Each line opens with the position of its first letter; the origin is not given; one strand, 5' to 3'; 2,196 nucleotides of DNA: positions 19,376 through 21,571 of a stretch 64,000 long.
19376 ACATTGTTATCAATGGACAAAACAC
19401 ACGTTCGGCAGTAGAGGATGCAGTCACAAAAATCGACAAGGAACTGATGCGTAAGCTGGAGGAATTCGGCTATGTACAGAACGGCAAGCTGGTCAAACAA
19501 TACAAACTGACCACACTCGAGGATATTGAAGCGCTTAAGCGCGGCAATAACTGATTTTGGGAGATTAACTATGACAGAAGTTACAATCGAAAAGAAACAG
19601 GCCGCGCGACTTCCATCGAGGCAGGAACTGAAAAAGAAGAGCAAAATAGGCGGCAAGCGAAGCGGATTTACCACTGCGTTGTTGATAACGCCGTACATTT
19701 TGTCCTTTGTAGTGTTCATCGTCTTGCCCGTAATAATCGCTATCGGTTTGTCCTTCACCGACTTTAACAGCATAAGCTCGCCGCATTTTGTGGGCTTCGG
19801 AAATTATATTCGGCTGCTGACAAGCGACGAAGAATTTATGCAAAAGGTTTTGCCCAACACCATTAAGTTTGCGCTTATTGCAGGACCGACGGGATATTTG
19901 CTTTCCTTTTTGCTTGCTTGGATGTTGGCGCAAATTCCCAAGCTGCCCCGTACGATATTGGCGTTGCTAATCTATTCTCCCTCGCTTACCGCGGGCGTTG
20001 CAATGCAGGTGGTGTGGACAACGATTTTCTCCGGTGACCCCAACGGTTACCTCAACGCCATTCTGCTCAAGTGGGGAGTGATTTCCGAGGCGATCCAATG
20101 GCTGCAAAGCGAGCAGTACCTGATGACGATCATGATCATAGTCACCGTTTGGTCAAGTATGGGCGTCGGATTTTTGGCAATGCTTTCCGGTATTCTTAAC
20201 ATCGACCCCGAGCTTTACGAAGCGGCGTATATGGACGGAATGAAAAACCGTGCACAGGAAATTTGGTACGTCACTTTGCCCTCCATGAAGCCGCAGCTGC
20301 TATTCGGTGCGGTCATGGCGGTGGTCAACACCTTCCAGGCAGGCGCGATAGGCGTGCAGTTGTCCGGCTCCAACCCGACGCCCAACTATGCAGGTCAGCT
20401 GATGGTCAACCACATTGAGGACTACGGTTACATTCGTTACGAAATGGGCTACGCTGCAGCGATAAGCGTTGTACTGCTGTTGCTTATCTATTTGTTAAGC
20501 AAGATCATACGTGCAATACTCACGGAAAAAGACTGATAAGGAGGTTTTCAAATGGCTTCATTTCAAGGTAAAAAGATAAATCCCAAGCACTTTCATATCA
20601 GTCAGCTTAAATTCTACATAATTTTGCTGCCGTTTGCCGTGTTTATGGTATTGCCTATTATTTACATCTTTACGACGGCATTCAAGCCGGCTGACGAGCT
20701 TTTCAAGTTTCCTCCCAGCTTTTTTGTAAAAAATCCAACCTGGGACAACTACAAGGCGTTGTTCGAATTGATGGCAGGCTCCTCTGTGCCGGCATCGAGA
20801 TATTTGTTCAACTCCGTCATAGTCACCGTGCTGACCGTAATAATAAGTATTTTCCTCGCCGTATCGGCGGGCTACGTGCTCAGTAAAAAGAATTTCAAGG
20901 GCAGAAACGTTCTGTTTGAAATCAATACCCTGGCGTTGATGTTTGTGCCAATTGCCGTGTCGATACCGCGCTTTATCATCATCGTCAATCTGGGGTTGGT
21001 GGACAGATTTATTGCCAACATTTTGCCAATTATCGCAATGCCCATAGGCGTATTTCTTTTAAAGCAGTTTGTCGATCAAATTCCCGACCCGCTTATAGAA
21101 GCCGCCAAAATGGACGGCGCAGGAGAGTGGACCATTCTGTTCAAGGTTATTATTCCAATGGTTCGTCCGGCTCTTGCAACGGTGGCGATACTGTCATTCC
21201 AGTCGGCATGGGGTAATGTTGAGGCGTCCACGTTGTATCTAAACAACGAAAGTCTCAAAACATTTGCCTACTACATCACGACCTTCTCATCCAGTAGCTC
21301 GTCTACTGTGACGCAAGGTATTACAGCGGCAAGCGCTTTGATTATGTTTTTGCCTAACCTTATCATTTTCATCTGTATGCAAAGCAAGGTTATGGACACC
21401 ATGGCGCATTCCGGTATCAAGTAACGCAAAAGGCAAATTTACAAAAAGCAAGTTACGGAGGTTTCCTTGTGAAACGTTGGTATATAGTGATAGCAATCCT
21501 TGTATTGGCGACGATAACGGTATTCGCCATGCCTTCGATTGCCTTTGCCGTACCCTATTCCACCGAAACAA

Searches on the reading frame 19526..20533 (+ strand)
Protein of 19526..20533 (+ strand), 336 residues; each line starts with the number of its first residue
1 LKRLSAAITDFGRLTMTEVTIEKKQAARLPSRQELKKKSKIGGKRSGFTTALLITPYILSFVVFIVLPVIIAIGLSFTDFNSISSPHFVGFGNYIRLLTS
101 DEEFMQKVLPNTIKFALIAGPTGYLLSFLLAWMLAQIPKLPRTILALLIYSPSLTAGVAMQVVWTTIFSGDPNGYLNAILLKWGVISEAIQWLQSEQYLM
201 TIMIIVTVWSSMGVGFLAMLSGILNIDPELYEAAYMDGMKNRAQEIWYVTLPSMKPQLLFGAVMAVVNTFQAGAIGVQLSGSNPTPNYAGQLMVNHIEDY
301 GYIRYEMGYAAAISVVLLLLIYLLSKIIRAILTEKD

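Call 9: search_protein_families(library=pfam, proteins=[window:19526-20533:+], max_evalue=0.001)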
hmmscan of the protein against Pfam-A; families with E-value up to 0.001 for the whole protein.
window:19526-20533:+ (336 aa): 1 family
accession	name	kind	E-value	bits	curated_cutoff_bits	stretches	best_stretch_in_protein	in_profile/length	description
PF00528.27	BPD_transp_1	-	4.9e-12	46.4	26.4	1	129-332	3-178/184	Binding-protein-dependent transport system inner membrane component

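Call 94: search_protein_families(library=ncbifam, proteins=[window:19571-20533:+], max_evalue=0.00001)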
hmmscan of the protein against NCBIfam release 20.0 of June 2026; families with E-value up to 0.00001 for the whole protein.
window:19571-20533:+ (321 aa): 6 families
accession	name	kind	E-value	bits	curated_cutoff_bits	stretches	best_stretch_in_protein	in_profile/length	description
NF007852.0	PRK10561.1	equivalog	1.6e-17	64.3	335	1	30-312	9-283/295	sn-glycerol-3-phosphate ABC transporter permease UgpA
NF040931.1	ABC_arch_GlcT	equivalog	2.2e-15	57.1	360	1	44-305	6-259/278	glucose ABC transporter permease GlcT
NF007044.0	PRK09497.1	equivalog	1.6e-14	54.1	348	1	42-309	15-267/285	spermidine/putrescine ABC transporter permease PotB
NF043074.1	MMSYN1_0196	equivalog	1e-11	44.7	350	1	188-316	141-262/277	spermidine/putrescine ABC transporter permease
NF007963.0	PRK10683.1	equivalog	1.1e-08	34.9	489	1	72-306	79-298/317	putrescine ABC transporter permease PotH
TIGR00969.1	3a0106s02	subfamily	3.2e-07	30.1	240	1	48-310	29-265/272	sulfate ABC transporter permease subunit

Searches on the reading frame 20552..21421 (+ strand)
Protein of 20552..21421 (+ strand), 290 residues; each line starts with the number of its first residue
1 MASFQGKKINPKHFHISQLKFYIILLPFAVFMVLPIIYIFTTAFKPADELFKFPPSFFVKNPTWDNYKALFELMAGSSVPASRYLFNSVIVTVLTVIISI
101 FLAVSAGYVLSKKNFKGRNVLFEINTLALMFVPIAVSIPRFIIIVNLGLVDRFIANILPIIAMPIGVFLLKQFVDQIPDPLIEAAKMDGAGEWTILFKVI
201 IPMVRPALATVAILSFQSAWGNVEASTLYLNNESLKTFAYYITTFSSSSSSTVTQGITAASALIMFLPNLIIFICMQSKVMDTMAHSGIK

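Call 9: search_protein_families(library=pfam, proteins=[window:20552-21421:+], max_evalue=0.001)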
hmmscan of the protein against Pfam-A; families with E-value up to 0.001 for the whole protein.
window:20552-21421:+ (290 aa): 1 family
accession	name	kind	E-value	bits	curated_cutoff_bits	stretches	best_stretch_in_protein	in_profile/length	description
PF00528.27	BPD_transp_1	-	5.7e-17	62.5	26.4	1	100-276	2-175/184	Binding-protein-dependent transport system inner membrane component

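Call 94: search_protein_families(library=ncbifam, proteins=[window:20552-21421:+], max_evalue=0.00001)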
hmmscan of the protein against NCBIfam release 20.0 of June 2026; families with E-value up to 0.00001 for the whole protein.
window:20552-21421:+ (290 aa): 9 families
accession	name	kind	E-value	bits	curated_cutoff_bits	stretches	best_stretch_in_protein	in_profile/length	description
NF008210.0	PRK10973.1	equivalog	3.2e-25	89.4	297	1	23-283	14-275/281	sn-glycerol-3-phosphate ABC transporter permease UgpE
NF040932.1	ABC_arch_GlcU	equivalog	5.3e-23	82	340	1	22-277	6-257/272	glucose ABC transporter permease GlcU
NF008231.0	PRK10998.1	equivalog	5.7e-18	65.5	261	1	11-290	6-295/296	maltose ABC transporter permease MalG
NF007047.0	PRK09500.1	equivalog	5e-10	39.4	326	1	30-229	16-206/257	spermidine/putrescine ABC transporter permease PotC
NF006939.0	PRK09421.1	equivalog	5e-10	39.2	262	1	86-242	13-186/230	molybdate ABC transporter permease subunit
TIGR02141.1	modB_ABC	equivalog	7.5e-10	38.8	182.6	1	88-260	3-189/208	molybdate ABC transporter permease subunit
TIGR02138.1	phosphate_pstC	equivalog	9.3e-09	34.7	196.45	1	157-264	158-276/296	phosphate ABC transporter permease subunit PstC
TIGR01581.1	Mo_ABC_porter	hypoth_equivalog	9.7e-09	35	210.3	1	85-265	23-217/225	ABC transporter permease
TIGR00969.1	3a0106s02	subfamily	6.4e-06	25.8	240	0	88-274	66-265/272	sulfate ABC transporter permease subunit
